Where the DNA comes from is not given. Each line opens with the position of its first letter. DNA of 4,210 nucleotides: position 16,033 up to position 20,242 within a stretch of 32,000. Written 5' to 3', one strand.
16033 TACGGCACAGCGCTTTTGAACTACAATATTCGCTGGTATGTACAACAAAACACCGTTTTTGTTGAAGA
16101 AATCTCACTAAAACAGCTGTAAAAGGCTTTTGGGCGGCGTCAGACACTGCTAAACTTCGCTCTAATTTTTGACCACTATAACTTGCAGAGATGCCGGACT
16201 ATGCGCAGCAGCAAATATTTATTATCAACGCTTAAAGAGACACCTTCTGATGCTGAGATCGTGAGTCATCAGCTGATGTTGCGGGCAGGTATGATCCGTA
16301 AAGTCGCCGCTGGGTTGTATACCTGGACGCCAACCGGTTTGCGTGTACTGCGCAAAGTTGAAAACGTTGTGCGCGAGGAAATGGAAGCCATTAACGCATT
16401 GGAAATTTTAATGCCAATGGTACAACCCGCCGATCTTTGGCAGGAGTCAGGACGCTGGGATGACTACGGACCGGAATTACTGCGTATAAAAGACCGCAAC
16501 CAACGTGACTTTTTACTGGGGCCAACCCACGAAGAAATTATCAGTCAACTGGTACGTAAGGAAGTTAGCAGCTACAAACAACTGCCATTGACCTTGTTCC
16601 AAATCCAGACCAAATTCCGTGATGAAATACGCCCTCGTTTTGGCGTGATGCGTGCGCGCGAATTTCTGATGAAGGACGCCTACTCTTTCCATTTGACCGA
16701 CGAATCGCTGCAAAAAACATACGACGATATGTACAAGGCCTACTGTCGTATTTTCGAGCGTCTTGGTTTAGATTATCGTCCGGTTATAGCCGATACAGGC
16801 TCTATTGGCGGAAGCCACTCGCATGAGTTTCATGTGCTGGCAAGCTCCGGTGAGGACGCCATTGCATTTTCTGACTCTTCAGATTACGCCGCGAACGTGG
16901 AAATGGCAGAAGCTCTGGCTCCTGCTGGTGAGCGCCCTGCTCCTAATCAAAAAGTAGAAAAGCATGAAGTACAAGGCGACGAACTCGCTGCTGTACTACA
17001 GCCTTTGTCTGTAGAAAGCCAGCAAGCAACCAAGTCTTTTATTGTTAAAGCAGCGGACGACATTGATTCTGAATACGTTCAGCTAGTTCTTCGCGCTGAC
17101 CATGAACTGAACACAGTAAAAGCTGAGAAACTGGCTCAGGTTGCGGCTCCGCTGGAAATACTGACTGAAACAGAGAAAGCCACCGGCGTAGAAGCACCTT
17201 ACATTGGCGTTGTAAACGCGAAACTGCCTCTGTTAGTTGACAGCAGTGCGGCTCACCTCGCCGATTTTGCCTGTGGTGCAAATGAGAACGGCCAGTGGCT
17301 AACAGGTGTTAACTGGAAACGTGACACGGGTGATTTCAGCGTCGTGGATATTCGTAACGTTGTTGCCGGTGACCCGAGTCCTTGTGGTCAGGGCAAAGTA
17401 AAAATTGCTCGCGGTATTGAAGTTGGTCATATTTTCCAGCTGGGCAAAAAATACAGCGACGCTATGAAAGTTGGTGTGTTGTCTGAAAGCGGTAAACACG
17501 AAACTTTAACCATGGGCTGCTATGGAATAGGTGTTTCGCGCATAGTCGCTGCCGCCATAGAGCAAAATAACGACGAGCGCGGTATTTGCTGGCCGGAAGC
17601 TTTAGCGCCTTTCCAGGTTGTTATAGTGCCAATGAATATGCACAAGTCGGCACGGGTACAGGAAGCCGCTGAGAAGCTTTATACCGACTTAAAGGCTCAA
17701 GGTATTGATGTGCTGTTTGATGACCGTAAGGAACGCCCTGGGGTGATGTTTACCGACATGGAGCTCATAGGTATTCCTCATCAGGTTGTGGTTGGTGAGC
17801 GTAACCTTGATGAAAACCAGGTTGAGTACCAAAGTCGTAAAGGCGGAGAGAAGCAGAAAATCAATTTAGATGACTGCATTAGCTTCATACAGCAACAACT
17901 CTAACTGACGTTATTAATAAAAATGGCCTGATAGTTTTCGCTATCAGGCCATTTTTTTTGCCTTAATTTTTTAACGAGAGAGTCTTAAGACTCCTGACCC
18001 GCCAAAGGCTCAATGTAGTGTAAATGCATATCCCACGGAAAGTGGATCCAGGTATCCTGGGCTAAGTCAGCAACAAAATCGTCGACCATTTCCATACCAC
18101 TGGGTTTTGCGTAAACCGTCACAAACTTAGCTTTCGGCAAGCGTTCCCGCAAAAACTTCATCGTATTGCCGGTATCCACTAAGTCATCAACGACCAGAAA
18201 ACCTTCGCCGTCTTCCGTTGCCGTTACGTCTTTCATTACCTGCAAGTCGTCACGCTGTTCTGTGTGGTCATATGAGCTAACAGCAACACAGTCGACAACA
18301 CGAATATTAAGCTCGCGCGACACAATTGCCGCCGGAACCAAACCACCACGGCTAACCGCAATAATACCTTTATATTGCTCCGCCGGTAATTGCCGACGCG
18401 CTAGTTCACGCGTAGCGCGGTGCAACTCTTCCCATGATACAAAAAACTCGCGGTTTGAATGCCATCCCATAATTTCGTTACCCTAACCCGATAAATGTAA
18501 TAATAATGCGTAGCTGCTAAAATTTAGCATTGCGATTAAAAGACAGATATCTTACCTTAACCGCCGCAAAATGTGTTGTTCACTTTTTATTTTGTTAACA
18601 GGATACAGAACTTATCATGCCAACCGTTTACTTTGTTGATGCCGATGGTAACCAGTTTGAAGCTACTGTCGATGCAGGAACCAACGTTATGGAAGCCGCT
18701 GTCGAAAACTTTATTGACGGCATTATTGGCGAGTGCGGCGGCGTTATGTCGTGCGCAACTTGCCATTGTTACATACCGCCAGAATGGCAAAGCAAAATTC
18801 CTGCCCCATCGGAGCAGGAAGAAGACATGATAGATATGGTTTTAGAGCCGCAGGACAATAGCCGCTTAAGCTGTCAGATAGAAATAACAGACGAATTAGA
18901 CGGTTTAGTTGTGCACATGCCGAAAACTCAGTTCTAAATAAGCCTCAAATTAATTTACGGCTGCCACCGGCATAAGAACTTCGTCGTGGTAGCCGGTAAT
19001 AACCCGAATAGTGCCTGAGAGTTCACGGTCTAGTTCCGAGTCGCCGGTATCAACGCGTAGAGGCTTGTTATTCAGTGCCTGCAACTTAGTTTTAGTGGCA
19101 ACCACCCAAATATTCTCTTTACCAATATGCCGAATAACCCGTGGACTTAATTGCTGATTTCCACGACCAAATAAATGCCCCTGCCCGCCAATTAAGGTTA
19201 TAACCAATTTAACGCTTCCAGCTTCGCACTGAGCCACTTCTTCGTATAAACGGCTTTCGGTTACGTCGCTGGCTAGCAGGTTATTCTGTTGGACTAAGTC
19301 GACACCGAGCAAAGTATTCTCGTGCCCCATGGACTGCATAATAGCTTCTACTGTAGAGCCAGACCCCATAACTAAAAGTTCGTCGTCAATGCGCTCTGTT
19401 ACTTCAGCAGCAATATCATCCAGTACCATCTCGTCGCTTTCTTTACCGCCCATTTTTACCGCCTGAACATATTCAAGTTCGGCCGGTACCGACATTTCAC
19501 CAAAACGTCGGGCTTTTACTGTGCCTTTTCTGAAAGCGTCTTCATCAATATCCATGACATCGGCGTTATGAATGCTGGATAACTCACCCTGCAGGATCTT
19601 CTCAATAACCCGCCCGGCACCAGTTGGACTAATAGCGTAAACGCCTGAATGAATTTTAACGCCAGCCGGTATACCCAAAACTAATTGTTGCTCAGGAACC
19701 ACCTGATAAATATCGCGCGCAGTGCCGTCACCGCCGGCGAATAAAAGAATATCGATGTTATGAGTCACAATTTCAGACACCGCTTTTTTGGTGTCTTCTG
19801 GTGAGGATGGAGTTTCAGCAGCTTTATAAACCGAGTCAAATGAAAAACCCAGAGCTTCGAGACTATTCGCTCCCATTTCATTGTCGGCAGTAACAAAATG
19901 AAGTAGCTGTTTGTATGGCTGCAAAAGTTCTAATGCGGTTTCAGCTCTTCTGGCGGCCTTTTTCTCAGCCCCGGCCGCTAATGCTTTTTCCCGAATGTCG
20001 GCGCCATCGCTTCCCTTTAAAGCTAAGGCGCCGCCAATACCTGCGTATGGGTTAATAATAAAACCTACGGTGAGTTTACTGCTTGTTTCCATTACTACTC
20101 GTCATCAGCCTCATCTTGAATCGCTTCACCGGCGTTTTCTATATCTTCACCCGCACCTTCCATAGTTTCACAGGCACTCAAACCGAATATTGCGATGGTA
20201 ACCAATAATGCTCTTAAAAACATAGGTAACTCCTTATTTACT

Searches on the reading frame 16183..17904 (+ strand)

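Call 82: search_protein_families(library=pfam, proteins=[window:16183-17904:+], max_evalue=0.00001)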
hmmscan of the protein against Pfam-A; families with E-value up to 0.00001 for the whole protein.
window:16183-17904:+ (573 aa): 3 families
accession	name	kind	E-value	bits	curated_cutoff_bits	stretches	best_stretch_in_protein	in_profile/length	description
PF00587.30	tRNA-synt_2b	-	6.7e-36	124.5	29.3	1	102-462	3-179/179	tRNA synthetase class II core domain (G, H, P, S and T)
PF03129.25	HGTP_anticodon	-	9.7e-25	87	21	1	478-571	1-93/94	Anticodon binding domain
PF04073.20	tRNA_edit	-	2e-18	67.1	25.5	1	266-378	5-118/123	Aminoacyl-tRNA editing domain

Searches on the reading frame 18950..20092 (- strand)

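Call 82: search_protein_families(library=pfam, proteins=[window:18950-20092:-], max_evalue=0.00001)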
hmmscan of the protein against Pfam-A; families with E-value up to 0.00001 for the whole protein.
window:18950-20092:- (380 aa): 3 families
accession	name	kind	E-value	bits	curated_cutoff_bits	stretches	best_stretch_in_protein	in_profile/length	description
PF01513.26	NAD_kinase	-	1.3e-20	74.5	25.5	1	9-170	1-129/130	ATP-NAD kinase N-terminal domain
PF20143.4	NAD_kinase_C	-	2.7e-17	63.1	23.7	1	239-374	5-124/126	ATP-NAD kinase C-terminal domain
PF00781.29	DAGK_cat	-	7.2e-06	26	23.6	0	95-144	38-90/125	Diacylglycerol kinase catalytic domain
